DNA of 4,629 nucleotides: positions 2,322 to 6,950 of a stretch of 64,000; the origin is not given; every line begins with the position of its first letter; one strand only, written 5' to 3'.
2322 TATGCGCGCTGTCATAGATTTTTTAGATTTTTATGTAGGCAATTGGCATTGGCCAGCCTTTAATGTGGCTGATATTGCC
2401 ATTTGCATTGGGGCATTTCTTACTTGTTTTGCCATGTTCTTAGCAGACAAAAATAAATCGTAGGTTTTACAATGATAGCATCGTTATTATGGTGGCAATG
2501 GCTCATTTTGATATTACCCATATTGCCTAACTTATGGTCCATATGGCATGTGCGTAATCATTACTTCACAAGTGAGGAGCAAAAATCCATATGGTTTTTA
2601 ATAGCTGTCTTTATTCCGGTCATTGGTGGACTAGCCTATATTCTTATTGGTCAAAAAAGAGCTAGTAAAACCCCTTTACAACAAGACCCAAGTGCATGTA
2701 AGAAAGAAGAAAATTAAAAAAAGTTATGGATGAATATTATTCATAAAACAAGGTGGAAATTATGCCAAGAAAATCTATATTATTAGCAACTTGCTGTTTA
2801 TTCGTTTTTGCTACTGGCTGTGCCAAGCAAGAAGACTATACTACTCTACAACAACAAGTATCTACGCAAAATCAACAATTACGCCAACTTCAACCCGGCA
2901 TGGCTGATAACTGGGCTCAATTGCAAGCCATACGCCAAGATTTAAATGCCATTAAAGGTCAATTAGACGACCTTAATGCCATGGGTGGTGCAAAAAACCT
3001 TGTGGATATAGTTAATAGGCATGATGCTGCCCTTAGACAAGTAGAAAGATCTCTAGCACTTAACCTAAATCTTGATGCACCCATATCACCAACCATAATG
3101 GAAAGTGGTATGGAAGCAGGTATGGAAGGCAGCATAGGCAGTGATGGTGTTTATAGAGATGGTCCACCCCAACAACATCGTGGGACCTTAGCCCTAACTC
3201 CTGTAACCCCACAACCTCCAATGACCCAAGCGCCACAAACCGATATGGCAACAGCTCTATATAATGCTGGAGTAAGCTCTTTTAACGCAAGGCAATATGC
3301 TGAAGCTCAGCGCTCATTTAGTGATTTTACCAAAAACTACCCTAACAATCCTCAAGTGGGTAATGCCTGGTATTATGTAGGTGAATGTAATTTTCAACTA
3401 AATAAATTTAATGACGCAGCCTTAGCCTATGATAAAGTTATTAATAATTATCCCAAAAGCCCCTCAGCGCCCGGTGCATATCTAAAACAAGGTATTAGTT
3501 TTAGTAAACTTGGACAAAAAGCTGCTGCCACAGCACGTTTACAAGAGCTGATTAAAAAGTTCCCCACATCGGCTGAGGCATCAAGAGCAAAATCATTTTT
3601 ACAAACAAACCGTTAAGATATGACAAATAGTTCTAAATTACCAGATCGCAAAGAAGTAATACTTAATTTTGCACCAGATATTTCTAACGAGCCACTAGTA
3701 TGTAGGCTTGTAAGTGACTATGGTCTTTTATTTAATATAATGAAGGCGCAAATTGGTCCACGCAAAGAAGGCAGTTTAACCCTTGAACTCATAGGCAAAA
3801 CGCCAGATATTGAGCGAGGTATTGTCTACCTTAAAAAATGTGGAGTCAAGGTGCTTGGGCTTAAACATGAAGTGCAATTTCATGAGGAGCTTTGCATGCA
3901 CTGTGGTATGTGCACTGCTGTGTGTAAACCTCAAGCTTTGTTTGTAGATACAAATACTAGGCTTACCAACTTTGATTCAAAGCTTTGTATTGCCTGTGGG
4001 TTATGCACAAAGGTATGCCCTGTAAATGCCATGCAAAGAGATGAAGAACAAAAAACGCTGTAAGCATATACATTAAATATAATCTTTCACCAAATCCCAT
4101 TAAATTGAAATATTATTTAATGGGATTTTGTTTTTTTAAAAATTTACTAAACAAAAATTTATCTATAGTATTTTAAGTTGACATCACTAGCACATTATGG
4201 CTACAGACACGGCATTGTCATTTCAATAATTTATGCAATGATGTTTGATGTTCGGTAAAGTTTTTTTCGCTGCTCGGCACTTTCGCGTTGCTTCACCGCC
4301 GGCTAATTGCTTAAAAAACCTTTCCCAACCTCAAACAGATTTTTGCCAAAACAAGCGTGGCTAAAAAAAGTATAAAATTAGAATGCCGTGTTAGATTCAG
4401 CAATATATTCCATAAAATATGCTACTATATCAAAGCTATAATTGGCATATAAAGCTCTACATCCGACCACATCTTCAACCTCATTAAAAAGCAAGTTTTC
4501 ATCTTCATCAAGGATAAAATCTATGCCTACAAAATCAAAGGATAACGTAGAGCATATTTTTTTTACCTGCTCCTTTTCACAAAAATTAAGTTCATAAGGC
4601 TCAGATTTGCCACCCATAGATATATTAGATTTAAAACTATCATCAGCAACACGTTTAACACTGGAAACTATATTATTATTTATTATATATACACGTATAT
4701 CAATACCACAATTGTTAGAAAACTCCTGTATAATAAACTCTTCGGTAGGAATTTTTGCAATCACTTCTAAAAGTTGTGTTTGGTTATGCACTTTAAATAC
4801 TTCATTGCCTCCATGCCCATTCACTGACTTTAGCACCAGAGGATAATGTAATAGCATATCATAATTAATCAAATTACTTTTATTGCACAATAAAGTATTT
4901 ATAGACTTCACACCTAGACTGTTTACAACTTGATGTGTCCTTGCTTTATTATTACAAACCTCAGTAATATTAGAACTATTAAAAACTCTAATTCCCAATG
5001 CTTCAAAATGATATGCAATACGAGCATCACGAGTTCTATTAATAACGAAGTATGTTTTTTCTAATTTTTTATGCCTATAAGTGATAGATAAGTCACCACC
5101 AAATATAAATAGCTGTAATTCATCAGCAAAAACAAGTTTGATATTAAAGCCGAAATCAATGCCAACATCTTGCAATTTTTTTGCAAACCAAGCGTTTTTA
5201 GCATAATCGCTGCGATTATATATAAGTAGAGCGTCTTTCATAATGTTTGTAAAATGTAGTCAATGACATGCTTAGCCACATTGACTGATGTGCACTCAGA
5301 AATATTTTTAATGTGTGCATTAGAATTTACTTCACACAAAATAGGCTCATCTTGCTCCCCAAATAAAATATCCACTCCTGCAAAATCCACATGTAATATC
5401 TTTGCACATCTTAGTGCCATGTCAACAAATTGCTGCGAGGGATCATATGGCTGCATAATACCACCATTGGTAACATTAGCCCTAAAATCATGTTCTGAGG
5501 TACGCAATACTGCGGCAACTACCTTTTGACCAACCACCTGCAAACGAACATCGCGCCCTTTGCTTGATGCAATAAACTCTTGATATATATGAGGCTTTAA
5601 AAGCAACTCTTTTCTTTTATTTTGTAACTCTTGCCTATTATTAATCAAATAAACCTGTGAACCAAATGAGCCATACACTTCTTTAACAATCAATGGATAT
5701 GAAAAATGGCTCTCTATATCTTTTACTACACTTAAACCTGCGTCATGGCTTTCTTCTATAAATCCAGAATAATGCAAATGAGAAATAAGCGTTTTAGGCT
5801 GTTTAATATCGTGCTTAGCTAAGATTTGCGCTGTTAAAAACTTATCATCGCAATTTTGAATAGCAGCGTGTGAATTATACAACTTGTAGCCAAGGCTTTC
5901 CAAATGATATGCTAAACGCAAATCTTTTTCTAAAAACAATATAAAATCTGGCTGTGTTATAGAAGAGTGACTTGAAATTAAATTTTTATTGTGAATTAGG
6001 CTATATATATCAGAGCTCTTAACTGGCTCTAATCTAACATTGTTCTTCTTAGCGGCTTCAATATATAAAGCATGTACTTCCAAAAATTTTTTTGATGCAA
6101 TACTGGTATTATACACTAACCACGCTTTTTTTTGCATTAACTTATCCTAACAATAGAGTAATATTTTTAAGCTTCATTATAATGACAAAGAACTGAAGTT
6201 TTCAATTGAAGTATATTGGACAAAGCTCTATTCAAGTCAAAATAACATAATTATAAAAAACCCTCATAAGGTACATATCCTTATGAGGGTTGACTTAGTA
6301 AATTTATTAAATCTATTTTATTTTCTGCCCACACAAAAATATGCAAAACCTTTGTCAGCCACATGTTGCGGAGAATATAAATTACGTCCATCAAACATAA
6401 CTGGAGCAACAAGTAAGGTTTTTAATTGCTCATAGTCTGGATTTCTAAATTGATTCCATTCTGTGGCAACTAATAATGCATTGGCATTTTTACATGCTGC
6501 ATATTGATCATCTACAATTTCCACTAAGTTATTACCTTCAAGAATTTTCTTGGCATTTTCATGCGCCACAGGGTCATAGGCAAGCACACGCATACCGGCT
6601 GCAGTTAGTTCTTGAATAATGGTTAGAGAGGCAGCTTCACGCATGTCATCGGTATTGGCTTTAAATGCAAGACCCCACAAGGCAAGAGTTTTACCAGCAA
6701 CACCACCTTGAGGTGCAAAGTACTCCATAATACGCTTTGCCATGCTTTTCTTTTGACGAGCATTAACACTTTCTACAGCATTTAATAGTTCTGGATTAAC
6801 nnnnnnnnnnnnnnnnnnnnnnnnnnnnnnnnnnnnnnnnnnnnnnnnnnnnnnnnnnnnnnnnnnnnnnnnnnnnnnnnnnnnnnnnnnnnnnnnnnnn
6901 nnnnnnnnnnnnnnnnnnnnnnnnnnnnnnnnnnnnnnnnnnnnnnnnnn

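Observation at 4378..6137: Orphan, translationally coupled pair of RimK-type ATP-grasp ligases on an A+T-rich islet next to ugd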

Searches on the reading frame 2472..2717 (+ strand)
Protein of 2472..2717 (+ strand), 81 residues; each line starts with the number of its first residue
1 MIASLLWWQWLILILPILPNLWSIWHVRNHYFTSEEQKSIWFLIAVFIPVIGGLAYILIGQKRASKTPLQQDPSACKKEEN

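Call 72: search_protein_families(library=pfam, proteins=[window:2472-2717:+], max_evalue=0.0001)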
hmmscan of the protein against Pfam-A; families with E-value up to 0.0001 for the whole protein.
window:2472-2717:+ (81 aa): 1 family
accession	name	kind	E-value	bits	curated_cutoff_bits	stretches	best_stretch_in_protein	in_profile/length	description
PF13396.11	PLDc_N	-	1.6e-09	38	23.3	1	20-61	3-42/42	Phospholipase_D-nuclease N-terminal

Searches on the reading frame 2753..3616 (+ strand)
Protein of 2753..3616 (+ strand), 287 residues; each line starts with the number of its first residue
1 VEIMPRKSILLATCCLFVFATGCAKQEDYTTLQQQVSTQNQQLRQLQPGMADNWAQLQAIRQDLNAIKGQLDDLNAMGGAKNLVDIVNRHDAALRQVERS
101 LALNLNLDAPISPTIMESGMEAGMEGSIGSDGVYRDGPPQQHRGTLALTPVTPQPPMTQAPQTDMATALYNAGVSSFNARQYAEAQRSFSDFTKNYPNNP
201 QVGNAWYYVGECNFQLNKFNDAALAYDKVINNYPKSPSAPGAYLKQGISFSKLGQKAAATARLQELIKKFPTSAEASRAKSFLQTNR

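Call 4: search_protein_families(library=pfam, proteins=[window:2753-3616:+], max_evalue=0.01)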
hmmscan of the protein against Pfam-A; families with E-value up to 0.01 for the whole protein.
window:2753-3616:+ (287 aa): 13 families
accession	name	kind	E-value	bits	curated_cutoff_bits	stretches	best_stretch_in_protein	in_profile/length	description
PF13174.12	TPR_6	-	2.3e-20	72.2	26.3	3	242-273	2-33/33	Tetratricopeptide repeat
PF13432.12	TPR_16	-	1e-13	51.9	32.7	1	172-237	3-65/65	Tetratricopeptide repeat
PF07719.23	TPR_2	-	2.4e-12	46.4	27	1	204-235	2-33/34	Tetratricopeptide repeat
PF13525.12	YfiO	-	5.4e-09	36.6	25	1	165-283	4-133/203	Outer membrane lipoprotein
PF13428.12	TPR_14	-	9.9e-08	32.4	23.5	0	242-279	3-40/44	Tetratricopeptide repeat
PF13371.12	TPR_9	-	2.7e-06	27.8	35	0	237-284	26-73/73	Tetratricopeptide repeat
PF13424.12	TPR_12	-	1e-05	26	30.1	1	164-234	1-76/77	Tetratricopeptide repeat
PF00515.34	TPR_1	-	2e-05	24.6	27.8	1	204-235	2-33/34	Tetratricopeptide repeat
PF12895.13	ANAPC3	-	0.00055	20.6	27.2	1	163-228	20-81/82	Anaphase-promoting complex, cyclosome, subunit 3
PF10498.14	IFT57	-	0.0035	16.8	40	1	27-86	275-335/360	Intra-flagellar transport protein 57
PF14559.12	TPR_19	-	0.0037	18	25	0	179-237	4-59/68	Tetratricopeptide repeat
PF23914.1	TPR_CcmH_CycH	-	0.0038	17.5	42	0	198-278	45-125/158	Cytochrome c-type biogenesis protein H TPR domain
PF16068.10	DUF4810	-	0.0073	17.3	34.7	0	235-274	40-79/85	Domain of unknown function (DUF4810)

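Call 5: search_protein_families(library=ncbifam, proteins=[window:2753-3616:+], max_evalue=0.01)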
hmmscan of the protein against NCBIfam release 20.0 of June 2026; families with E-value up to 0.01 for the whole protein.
window:2753-3616:+ (287 aa): 15 families
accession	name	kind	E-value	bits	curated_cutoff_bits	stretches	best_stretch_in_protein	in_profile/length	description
TIGR02795.1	tol_pal_ybgF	equivalog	2.5e-30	105.5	90.1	1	168-281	4-117/119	tol-pal system protein YbgF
NF008068.0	PRK10803.1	equivalog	2e-19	70.6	383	1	27-282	40-259/263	cell division protein CpoB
TIGR03302.1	OM_YfiO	subfamily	1.7e-13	50.6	81.4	1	159-281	26-156/239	outer membrane protein assembly factor BamD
NF053852.1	vesicle_Bd0635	exception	3.2e-11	43.3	250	2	10-240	6-212/223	CpoB-like predatory vesicle lipoprotein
TIGR02552.1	LcrH_SycD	equivalog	1.7e-07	31.1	104.8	1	165-276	17-122/136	SycD/LcrH family type III secretion system chaperone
NF052312.1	T9SS_PorW_SprE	equivalog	4.5e-07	28.9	250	2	159-237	538-617/716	type IX secretion system periplasmic lipoprotein PorW/SprE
TIGR02917.1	PEP_TPR_lipo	equivalog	8.5e-07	27.2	312.2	1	200-284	190-271/899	XrtA/PEP-CTERM system TPR-repeat protein PrsT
NF047507.1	TPR_BatC_Lepto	exception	4.1e-05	23.1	175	1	171-284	29-140/214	TPR repeat-containing protein BatC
NF052320.1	Cbp1_fam_LP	subfamily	0.0007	19.2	90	1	7-70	2-66/286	Cbp1 family collagen-binding glycoprotein adhesin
NF053607.1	CHU_0125_OmpA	equivalog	0.00086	17.9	620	1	167-280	20-127/639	CHU_0125 family OmpA-like outer membrane integrity protein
NF040598.1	Ala_zip_lipo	subfamily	0.00096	19.6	43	1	7-48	2-43/90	Lpp/OprI family alanine-zipper lipoprotein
TIGR00990.1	3a0801s09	subfamily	0.0013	17.4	757.25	1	183-275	379-468/615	mitochondrial import receptor subunit TOM70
NF040959.1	MamA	equivalog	0.0014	18.1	200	1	166-276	71-175/204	magnetosome protein MamA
NF008575.0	PRK11530.1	equivalog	0.0024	17.3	158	1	12-47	10-44/183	hypothetical protein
NF033762.1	social_mot_Tgl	equivalog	0.0082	15.5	225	0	235-266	199-230/252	social motility TPR repeat lipoprotein Tgl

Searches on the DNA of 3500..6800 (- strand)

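Call 31: search_rna_families(source=window, start=3500, end=6800, threshold=evalue, max_evalue=1)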
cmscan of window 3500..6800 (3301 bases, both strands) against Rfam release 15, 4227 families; matches with E-value up to 1: 1.
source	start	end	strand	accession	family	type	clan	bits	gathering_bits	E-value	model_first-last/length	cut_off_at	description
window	6250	6349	-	RF04312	trpB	Cis-reg;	-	32.2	59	0.074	1-107/107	no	trpB ncRNA motif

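Call 48: search_rna_families(sources=[L085, L087, L001, L006, L063, L036, L012, L017], threshold=gathering)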
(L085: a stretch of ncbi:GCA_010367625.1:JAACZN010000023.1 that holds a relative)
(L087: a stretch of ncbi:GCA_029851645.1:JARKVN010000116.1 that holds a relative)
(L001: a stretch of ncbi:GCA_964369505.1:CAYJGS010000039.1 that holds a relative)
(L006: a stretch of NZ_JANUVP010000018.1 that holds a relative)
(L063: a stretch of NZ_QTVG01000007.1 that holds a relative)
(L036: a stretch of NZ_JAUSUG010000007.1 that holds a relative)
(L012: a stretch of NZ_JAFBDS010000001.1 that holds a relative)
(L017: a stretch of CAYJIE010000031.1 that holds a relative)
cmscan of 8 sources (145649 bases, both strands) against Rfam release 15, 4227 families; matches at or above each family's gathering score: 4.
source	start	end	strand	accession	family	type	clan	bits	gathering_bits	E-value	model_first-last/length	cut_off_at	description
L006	20462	20705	+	RF00230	T-box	Cis-reg; leader;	-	124.1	93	1.1e-26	1-219/219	no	T-box leader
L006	11835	11935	+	RF00162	SAM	Cis-reg; riboswitch;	CL00012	96.7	44.4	1e-21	1-108/108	no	SAM riboswitch aptamer (S box leader)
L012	11691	11757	+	RF01690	Bacillaceae-1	Gene; sRNA;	-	80.9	35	5.1e-13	1-67/67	no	Bacillaceae-1 RNA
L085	5726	5799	+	RF00005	tRNA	Gene; tRNA;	CL00001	64.2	29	2.9e-11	1-71/71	no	tRNA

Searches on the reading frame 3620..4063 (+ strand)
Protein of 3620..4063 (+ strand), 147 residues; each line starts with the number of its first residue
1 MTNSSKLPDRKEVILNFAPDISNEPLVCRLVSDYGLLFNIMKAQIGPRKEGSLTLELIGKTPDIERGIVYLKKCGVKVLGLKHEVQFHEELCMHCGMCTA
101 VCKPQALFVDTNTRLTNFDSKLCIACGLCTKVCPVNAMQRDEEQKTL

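Call 4: search_protein_families(library=pfam, proteins=[window:3620-4063:+], max_evalue=0.01)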
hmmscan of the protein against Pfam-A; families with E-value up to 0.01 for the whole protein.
window:3620-4063:+ (147 aa): 15 families
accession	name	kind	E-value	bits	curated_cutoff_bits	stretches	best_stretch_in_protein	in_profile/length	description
PF00037.32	Fer4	-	1.1e-13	50.8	21.1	2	118-138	3-23/24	4Fe-4S binding domain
PF09383.16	NIL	-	1.4e-13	50.9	24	1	15-78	5-71/73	NIL domain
PF12838.12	Fer4_7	-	2.3e-13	50.8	27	3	92-137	2-52/52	4Fe-4S dicluster domain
PF14697.11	Fer4_21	-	2.3e-10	40.9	35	1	88-138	4-57/59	4Fe-4S dicluster domain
PF12837.12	Fer4_6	-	8.4e-10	38.6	25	2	118-137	4-23/24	4Fe-4S binding domain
PF12797.12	Fer4_2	-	1.7e-08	34.3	24.5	2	119-135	6-22/22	4Fe-4S binding domain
PF13237.11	Fer4_10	-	1.9e-08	34.6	25.5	1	118-142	4-31/53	4Fe-4S dicluster domain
PF13187.11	Fer4_9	-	1.6e-07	31.7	27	1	92-138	2-52/52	4Fe-4S dicluster domain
PF12800.12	Fer4_4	-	3.8e-07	30.3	24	2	122-135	3-16/17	4Fe-4S binding domain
PF13484.11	Fer4_16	-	2.5e-06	28.6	30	1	123-143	2-21/66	4Fe-4S double cluster binding domain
PF25160.1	LdpA_Fe-S-bd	-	6.3e-05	23.1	27.6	0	120-140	25-45/49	LdpA Fe-S cluster-binding domain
PF13183.11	Fer4_8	-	8.6e-05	23.4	27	1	121-140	3-22/68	4Fe-4S dicluster domain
PF13534.11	Fer4_17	-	9.9e-05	23.3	22.2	2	123-146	2-25/61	4Fe-4S dicluster domain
PF12798.12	Fer4_3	-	0.00033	21.7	27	1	123-137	1-15/15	4Fe-4S binding domain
PF13247.11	Fer4_11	-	0.00034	21.2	26.2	1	85-145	3-66/100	4Fe-4S dicluster domain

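Call 5: search_protein_families(library=ncbifam, proteins=[window:3620-4063:+], max_evalue=0.01)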
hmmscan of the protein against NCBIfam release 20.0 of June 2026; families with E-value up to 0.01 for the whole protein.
window:3620-4063:+ (147 aa): 94 families (the best 25 are shown)
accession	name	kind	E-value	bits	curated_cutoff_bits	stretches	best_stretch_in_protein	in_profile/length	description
NF058577.1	FdxA_fam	equivalog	5.4e-11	42.5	65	2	90-137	7-52/52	4Fe-4S ferredoxin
NF040864.1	HgcB_ferredoxin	equivalog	3.8e-10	39.5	99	1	85-139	9-62/93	mercury methylation ferredoxin HgcB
TIGR02179.1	PorD_KorD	subfamily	2e-09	37.5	60.05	1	87-143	22-77/78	2-oxoacid:acceptor oxidoreductase, delta subunit, pyruvate/2-ketoisovalerate family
NF042909.1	FMH_DH_FwdF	exception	2.5e-09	36.7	375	2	112-142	6-36/336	tungsten-dependent formylmethanofuran dehydrogenase subunit FwdF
NF040684.1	PorD_Arch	equivalog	6.4e-09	35.8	120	1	86-143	28-84/85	pyruvate synthase subunit PorD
NF043069.1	T4HPD_activ_SAM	equivalog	1.1e-08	34.9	425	1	81-139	42-98/299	trans-4-hydroxy-L-proline dehydratase activase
NF007203.0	PRK09624.1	equivalog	3.1e-08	33.8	171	1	84-143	45-103/105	pyuvate ferredoxin oxidoreductase subunit delta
NF004541.0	PRK05888.2-2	equivalog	4.8e-08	33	217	1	80-140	51-113/168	NADH-quinone oxidoreductase subunit NuoI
TIGR02912.1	sulfite_red_C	equivalog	8.2e-08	31.6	324.1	1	78-144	158-224/314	sulfite reductase subunit C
TIGR02494.1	PFLE_PFLC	subfamily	8.6e-08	31.8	174.35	1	82-145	40-104/293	glycyl-radical enzyme activating protein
NF009053.0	PRK12387.1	subfamily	9.8e-08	32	204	1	86-142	34-94/180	formate hydrogenlyase complex iron-sulfur subunit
NF006221.0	PRK08348.1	subfamily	1e-07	31.7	124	1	83-143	37-97/136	NADH-plastoquinone oxidoreductase subunit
NF045480.1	FdxA_Actino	equivalog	1.2e-07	32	125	2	114-143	31-60/107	ferredoxin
NF043039.1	HgcAB_like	equivalog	1.3e-07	31.5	285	1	66-138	281-349/350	HgcAB-like fusion protein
TIGR03294.1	FrhG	equivalog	1.5e-07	31.4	245.5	1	87-144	171-226/228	coenzyme F420 hydrogenase subunit gamma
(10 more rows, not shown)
